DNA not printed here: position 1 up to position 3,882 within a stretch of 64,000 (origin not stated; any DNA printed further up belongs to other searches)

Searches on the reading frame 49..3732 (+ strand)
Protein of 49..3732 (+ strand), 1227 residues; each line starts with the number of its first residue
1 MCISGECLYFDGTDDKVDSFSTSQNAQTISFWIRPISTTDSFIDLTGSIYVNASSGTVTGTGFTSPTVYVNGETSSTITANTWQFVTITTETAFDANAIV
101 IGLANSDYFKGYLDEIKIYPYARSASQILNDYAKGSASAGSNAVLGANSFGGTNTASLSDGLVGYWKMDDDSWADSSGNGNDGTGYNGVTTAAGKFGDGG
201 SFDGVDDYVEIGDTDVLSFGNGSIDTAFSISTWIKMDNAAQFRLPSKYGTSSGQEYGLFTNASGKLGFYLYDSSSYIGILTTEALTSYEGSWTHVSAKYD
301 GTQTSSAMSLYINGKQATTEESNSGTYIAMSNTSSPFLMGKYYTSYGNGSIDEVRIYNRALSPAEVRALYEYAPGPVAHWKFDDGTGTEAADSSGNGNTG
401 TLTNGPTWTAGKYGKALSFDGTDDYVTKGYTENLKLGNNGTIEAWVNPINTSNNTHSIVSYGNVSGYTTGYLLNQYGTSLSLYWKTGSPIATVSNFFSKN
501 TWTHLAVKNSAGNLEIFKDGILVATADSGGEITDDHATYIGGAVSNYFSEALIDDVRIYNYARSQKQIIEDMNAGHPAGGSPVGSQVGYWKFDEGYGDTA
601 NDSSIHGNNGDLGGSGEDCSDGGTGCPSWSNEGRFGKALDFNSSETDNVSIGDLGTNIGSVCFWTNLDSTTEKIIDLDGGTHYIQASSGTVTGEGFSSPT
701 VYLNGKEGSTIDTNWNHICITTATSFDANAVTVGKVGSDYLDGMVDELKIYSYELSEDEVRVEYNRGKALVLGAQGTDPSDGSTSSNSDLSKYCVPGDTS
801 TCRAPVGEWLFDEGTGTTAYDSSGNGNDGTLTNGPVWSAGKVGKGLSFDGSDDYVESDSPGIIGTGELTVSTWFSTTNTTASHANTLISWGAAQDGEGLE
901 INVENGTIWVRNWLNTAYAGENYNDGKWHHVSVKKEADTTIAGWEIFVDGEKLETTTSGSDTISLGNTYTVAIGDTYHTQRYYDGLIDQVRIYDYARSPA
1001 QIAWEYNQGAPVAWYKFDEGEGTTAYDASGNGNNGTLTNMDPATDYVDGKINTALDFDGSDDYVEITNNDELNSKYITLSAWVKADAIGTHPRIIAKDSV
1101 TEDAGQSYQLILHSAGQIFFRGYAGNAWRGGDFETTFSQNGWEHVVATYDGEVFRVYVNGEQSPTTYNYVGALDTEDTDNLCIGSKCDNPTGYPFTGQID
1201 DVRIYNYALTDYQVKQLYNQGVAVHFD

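Call 91: search_protein_families(library=pfam, proteins=[window:49-3732:+], max_evalue=0.001)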
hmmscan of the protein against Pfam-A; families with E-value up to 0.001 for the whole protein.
window:49-3732:+ (1227 aa): 5 families
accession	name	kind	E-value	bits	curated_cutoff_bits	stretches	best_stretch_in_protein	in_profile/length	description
PF13385.13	Laminin_G_3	-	2.3e-114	378.9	27.6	6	1058-1214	1-150/151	Concanavalin A-like lectin/glucanases superfamily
PF02210.31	Laminin_G_2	-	1.6e-12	48.4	22.9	1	917-992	44-123/126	Laminin G domain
PF02973.23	Sialidase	-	2.1e-08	34.3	26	1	1151-1216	116-183/189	Sialidase, N-terminal domain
PF00054.30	Laminin_G_1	-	9.1e-06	26.4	24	0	1107-1181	20-95/131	Laminin G domain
PF00354.24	Pentaxin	-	6.6e-05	23.1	25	0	255-373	54-170/194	Pentaxin family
